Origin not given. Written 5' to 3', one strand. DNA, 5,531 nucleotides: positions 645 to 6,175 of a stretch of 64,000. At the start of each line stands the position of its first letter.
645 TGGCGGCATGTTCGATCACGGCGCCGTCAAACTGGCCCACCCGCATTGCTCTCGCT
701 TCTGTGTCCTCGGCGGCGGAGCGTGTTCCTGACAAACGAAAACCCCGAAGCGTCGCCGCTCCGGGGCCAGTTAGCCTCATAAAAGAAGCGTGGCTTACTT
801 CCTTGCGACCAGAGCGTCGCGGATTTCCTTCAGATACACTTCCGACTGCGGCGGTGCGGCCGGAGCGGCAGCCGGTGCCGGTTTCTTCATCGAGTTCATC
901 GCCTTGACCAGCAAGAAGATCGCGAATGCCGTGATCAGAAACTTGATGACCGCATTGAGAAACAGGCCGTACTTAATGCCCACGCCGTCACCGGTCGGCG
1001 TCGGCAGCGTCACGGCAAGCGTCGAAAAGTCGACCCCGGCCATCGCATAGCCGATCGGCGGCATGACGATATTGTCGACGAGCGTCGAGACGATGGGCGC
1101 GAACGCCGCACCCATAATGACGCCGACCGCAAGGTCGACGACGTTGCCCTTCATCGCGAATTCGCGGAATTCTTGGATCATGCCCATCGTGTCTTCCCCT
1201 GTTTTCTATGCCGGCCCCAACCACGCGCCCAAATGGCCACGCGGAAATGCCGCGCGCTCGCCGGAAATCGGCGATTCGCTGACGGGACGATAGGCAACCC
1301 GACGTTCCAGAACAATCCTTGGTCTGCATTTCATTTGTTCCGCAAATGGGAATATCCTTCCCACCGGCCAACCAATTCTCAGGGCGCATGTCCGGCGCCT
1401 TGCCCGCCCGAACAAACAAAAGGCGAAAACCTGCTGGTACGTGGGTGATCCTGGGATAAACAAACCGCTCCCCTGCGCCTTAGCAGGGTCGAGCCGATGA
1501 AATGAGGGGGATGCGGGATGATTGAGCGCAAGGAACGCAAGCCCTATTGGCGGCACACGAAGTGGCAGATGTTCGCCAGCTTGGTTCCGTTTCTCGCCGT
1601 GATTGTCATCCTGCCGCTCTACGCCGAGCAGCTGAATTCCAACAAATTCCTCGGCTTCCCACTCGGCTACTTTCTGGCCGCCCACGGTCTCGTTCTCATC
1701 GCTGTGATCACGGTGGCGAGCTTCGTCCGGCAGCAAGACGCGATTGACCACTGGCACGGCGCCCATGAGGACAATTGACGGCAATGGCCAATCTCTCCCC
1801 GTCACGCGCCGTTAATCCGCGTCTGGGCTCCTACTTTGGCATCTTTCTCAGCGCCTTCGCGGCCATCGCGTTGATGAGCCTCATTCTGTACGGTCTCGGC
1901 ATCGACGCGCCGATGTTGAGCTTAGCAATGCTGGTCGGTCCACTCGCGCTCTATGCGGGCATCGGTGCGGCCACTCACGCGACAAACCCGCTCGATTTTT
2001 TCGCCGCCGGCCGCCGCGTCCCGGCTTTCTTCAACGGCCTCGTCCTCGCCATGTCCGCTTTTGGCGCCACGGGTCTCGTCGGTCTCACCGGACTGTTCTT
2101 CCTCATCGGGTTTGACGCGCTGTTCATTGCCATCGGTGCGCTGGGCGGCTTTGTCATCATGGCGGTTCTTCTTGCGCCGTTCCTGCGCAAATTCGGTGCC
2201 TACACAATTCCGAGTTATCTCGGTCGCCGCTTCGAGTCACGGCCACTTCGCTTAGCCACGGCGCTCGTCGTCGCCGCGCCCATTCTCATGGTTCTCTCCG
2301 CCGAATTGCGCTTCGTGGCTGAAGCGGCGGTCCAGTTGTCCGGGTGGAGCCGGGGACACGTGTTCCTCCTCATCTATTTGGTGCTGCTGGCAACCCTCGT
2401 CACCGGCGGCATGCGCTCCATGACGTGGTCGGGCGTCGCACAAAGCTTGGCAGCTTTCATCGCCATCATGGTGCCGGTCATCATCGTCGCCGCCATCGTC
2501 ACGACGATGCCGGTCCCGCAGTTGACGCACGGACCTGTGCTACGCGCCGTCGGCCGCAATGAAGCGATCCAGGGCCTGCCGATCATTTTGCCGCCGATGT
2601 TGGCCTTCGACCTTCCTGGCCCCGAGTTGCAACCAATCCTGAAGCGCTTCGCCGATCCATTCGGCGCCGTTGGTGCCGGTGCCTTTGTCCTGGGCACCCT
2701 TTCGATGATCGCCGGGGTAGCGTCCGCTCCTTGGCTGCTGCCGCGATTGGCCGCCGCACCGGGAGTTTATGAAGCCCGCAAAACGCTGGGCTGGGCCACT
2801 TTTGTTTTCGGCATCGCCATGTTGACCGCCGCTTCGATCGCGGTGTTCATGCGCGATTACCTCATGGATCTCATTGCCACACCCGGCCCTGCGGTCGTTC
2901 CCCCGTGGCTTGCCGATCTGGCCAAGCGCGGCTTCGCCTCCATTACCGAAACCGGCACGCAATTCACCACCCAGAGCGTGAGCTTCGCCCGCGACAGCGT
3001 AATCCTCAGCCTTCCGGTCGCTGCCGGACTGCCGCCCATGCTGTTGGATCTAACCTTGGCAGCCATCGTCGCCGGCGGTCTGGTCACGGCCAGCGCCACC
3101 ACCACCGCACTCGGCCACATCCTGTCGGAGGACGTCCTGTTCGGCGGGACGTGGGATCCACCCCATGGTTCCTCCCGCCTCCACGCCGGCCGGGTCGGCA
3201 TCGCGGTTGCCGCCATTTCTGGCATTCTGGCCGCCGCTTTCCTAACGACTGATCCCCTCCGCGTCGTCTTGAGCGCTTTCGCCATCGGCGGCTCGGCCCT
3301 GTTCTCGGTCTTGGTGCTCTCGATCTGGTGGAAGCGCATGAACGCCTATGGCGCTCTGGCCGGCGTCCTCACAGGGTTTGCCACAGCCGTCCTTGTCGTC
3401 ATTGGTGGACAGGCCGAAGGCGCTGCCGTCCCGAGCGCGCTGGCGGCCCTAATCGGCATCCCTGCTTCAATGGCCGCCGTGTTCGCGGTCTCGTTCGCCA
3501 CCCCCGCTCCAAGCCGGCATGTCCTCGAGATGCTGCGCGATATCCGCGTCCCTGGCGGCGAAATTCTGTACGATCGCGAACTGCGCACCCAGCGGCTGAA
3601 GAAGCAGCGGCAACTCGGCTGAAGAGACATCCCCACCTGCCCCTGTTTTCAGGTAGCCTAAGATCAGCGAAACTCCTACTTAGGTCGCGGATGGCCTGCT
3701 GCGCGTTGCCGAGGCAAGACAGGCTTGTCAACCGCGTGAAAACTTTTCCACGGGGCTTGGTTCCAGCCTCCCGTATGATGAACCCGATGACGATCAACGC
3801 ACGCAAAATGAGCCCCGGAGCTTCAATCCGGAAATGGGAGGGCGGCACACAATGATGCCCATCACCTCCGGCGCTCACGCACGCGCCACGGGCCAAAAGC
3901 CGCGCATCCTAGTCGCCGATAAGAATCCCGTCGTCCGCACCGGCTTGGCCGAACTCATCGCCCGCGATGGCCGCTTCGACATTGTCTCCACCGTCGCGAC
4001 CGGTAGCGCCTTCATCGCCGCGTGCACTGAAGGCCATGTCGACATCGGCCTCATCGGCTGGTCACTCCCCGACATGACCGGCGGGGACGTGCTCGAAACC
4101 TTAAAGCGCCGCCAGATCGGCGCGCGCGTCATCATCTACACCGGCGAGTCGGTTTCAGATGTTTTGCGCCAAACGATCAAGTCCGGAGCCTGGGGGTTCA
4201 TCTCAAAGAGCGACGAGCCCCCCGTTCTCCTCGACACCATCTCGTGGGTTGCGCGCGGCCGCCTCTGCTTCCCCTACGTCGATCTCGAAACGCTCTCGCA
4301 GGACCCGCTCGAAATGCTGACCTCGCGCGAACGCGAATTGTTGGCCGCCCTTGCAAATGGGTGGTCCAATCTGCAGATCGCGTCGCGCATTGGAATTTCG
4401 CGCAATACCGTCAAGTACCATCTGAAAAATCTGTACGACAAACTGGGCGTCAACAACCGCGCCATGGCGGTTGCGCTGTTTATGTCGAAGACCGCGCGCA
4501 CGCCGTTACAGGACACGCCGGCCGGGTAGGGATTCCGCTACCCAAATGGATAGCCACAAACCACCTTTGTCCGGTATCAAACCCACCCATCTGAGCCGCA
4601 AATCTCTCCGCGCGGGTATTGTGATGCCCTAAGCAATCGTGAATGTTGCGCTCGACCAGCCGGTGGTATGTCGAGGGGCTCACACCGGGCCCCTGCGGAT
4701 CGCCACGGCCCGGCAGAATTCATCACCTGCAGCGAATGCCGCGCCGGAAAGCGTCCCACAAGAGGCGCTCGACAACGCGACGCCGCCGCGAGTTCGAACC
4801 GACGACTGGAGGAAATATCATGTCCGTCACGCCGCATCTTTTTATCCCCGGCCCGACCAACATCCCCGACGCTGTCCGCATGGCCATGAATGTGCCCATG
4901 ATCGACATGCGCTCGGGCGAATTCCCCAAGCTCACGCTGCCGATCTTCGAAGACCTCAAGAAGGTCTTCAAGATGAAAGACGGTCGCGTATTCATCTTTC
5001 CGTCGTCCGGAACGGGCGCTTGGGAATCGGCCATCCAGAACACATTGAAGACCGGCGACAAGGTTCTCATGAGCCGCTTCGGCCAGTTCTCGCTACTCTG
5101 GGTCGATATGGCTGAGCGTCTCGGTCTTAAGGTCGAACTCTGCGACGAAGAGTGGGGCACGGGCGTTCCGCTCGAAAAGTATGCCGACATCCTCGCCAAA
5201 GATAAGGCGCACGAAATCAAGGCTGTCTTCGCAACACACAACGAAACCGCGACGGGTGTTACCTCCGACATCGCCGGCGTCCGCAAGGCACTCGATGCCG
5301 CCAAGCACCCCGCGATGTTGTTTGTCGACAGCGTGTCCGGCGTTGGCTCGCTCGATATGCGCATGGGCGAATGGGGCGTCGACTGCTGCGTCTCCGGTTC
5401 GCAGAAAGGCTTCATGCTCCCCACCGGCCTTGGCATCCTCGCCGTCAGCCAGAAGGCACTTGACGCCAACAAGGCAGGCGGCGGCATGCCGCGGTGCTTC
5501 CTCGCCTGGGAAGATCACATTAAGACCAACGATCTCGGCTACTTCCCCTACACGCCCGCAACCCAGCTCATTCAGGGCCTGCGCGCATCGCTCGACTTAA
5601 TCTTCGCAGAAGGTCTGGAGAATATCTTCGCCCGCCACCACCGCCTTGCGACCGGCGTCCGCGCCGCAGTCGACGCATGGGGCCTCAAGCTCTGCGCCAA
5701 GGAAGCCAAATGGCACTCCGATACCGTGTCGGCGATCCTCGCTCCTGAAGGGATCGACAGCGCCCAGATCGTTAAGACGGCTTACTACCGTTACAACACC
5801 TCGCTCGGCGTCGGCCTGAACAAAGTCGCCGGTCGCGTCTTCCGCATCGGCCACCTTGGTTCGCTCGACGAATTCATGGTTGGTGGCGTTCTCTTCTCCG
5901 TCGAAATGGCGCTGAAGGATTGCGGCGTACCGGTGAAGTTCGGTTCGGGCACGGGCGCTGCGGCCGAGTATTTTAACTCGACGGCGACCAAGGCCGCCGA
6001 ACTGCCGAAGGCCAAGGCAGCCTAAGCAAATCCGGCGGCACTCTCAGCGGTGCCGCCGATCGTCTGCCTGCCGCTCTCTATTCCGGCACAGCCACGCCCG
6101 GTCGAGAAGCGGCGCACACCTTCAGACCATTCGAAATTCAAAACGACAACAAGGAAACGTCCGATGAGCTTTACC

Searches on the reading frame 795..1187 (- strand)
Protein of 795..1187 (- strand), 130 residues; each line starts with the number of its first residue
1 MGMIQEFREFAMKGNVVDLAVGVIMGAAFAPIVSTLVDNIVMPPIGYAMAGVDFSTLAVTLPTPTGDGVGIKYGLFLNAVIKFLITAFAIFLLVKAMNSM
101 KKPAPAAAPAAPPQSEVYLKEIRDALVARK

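Call 61: find_encoding_contigs(protein=window:795-1187:-, flank=10000, max_places=2)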
Protein window:795-1187:- (130 aa): 18 contigs read that carry it; 2 places shown.
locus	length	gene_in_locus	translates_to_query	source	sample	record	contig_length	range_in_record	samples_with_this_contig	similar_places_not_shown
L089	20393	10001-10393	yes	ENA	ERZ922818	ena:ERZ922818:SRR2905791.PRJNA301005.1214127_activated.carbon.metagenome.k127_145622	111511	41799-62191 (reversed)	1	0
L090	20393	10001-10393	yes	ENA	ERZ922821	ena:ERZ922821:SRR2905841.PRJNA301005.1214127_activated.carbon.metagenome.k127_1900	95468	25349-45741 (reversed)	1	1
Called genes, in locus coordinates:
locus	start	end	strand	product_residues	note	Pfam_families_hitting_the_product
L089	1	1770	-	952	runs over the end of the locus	PF00311:PEPcase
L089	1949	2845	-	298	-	PF02629:CoA_binding, PF13607:Succ_CoA_lig, PF00549:Ligase_CoA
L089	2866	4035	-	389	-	PF08442:ATP-grasp_2, PF13549:ATP-grasp_5, PF24948:Citrate_synth_N, PF00549:Ligase_CoA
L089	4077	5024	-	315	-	PF03328:HpcH_HpaI, PF15617:C-C_Bond_Lyase (faint), PF22484:DUF6986 (faint)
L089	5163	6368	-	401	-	PF00266:Aminotran_5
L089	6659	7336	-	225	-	PF00072:Response_reg, PF00196:GerE, PF08281:Sigma70_r4_2 (weak), PF12840:HTH_20 (weak)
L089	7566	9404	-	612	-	PF00474:SSF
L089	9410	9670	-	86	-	PF13937:DUF4212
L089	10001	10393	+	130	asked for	PF01741:MscL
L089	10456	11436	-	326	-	PF13353:Fer4_12 (faint), PF04055:Radical_SAM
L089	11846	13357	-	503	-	PF13506:Glyco_transf_21, PF00535:Glycos_transf_2, PF13641:Glyco_tranf_2_3, PF13632:Glyco_trans_2_3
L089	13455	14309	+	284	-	PF00497:SBP_bac_3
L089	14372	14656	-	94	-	PF01176:eIF-1a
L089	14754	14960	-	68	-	PF00313:CSD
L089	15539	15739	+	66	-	PF01632:Ribosomal_L35p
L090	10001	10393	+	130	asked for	PF01741:MscL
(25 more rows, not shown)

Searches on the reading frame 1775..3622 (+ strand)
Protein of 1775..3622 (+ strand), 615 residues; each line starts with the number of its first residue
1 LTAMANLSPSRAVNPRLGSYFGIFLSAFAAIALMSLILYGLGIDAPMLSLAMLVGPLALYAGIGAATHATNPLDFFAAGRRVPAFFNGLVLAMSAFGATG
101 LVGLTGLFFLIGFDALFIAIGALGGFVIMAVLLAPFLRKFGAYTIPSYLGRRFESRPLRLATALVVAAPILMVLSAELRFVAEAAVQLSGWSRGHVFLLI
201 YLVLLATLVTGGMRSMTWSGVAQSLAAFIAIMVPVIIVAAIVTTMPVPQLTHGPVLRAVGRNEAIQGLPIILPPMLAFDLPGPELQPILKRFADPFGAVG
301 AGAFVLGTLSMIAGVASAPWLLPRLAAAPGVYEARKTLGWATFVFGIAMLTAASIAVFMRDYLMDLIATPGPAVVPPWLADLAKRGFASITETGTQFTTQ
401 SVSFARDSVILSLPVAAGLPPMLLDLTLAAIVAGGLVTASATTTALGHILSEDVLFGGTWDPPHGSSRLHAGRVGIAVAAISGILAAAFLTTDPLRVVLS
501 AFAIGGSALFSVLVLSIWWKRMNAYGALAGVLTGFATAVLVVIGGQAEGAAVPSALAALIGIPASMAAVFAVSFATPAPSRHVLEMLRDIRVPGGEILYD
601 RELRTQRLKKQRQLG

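Call 39: search_protein_families(library=pfam, proteins=[window:1775-3622:+], max_evalue=0.001)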
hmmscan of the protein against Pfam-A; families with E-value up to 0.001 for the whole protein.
window:1775-3622:+ (615 aa): 1 family
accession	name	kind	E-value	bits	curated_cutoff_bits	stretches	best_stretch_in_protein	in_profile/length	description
PF00474.23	SSF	-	9.5e-26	91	22.8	1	75-534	1-406/406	Sodium:solute symporter family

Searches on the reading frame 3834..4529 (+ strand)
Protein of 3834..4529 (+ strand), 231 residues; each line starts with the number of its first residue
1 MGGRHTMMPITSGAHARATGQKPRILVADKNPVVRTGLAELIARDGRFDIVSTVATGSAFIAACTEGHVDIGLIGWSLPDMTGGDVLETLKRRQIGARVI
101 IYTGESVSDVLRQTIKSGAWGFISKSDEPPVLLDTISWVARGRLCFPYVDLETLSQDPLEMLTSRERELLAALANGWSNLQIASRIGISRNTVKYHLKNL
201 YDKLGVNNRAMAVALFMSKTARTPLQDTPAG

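Call 39: search_protein_families(library=pfam, proteins=[window:3834-4529:+], max_evalue=0.001)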
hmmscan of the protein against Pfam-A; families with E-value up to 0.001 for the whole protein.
window:3834-4529:+ (231 aa): 7 families
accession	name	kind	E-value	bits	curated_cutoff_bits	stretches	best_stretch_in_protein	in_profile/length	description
PF00196.25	GerE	-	7.2e-18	64.4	23.5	1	161-214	2-55/57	Bacterial regulatory proteins, luxR family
PF00072.30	Response_reg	-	2.7e-17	63.3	30.2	1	25-136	1-110/111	Response regulator receiver domain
PF08281.18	Sigma70_r4_2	-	7.3e-07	29.2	25.7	1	159-198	8-48/54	Sigma-70, region 4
PF12840.13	HTH_20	-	3.7e-06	27.2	27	1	167-202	7-44/51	Helix-turn-helix domain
PF13556.12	HTH_30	-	3.3e-05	24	27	1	169-212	5-48/59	PucR C-terminal helix-turn-helix domain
PF13412.12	HTH_24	-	4.7e-05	23.3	21.9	1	178-200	19-41/48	Winged helix-turn-helix DNA-binding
PF13384.12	HTH_23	-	8.9e-05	22.6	24.6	1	169-199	10-39/50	Homeodomain-like domain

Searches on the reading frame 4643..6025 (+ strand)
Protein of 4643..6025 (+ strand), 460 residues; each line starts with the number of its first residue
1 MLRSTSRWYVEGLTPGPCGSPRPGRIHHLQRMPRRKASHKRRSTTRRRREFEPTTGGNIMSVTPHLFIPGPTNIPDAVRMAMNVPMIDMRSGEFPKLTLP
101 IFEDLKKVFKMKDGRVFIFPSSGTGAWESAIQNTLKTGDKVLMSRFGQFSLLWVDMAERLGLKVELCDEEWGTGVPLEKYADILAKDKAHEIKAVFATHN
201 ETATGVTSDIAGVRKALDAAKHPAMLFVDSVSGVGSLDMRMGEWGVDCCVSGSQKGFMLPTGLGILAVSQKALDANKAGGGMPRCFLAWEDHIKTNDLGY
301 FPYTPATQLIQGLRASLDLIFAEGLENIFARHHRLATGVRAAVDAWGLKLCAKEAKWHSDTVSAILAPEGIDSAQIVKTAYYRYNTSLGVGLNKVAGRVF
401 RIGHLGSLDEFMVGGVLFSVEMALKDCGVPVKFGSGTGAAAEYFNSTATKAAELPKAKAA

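Call 39: search_protein_families(library=pfam, proteins=[window:4643-6025:+], max_evalue=0.001)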
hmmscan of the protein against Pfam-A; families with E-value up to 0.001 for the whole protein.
window:4643-6025:+ (460 aa): 2 families
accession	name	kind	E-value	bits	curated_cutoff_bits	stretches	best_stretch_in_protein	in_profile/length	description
PF00266.25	Aminotran_5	-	1.1e-25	90.9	21.5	1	103-351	50-299/371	Aminotransferase class-V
PF01053.26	Cys_Met_Meta_PP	-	0.00039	19.5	27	1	106-249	59-192/381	Cys/Met metabolism PLP-dependent enzyme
